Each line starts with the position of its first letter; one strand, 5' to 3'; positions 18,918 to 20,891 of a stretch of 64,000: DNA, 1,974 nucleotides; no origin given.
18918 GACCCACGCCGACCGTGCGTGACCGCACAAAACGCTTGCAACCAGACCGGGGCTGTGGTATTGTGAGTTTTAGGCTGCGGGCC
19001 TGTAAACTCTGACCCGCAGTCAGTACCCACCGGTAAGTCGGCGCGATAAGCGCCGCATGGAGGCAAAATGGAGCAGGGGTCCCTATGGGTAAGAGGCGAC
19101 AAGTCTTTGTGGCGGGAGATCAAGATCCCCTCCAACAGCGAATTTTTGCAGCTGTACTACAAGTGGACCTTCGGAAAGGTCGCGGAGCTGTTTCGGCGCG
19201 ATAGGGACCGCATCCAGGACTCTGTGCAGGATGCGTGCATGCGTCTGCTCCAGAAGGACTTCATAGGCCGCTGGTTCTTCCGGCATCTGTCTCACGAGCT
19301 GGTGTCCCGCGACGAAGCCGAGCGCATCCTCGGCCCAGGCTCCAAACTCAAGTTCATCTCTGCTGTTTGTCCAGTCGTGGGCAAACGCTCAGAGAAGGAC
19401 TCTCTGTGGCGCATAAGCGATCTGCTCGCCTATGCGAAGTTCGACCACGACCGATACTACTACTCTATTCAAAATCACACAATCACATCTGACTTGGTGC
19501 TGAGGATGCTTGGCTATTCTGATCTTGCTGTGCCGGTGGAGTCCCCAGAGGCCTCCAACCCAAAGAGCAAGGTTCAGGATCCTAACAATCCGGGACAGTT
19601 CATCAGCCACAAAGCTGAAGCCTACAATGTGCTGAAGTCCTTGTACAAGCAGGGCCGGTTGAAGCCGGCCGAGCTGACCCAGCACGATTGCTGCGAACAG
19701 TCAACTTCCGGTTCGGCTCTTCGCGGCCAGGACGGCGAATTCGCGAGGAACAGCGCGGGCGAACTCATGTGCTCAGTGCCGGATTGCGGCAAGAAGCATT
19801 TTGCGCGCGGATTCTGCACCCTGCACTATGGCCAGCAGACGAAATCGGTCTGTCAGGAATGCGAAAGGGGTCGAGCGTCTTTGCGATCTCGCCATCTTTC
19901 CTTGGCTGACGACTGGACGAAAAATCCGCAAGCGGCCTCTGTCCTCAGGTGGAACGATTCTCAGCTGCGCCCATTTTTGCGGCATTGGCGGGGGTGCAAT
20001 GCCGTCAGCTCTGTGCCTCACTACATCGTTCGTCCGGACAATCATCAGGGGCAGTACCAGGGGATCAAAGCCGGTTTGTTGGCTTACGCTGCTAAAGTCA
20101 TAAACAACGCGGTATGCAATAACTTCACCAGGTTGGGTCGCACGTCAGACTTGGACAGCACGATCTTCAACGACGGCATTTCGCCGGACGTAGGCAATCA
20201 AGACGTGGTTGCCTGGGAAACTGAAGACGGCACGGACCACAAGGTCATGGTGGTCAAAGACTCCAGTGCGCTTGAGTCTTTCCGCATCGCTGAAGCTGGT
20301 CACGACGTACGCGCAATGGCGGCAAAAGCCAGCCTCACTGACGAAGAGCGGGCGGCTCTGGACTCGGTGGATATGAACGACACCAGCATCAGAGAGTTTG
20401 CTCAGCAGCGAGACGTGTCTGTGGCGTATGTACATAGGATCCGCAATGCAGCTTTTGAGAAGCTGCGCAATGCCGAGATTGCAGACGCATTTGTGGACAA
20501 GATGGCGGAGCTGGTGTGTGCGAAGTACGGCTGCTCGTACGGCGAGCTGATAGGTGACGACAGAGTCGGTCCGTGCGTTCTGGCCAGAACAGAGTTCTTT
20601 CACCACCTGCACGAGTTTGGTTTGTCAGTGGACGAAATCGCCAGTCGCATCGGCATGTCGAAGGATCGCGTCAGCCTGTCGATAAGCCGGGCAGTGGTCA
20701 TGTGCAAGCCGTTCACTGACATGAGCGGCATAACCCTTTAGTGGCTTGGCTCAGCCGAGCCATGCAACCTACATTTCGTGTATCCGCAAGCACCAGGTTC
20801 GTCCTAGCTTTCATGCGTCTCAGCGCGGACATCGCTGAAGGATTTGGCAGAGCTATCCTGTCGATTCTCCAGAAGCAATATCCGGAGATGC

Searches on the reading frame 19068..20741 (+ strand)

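Call 60: search_protein_families(library=pfam, proteins=[window:19068-20741:+], max_evalue=0.001)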
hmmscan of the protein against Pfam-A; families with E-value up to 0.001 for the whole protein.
window:19068-20741:+ (557 aa): 2 families
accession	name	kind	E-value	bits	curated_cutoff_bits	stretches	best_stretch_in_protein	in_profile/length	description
PF04545.22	Sigma70_r4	-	1.2e-06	28.4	24.1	0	421-468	3-50/50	Sigma-70, region 4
PF08281.18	Sigma70_r4_2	-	2.9e-05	24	25.7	0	516-544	24-52/54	Sigma-70, region 4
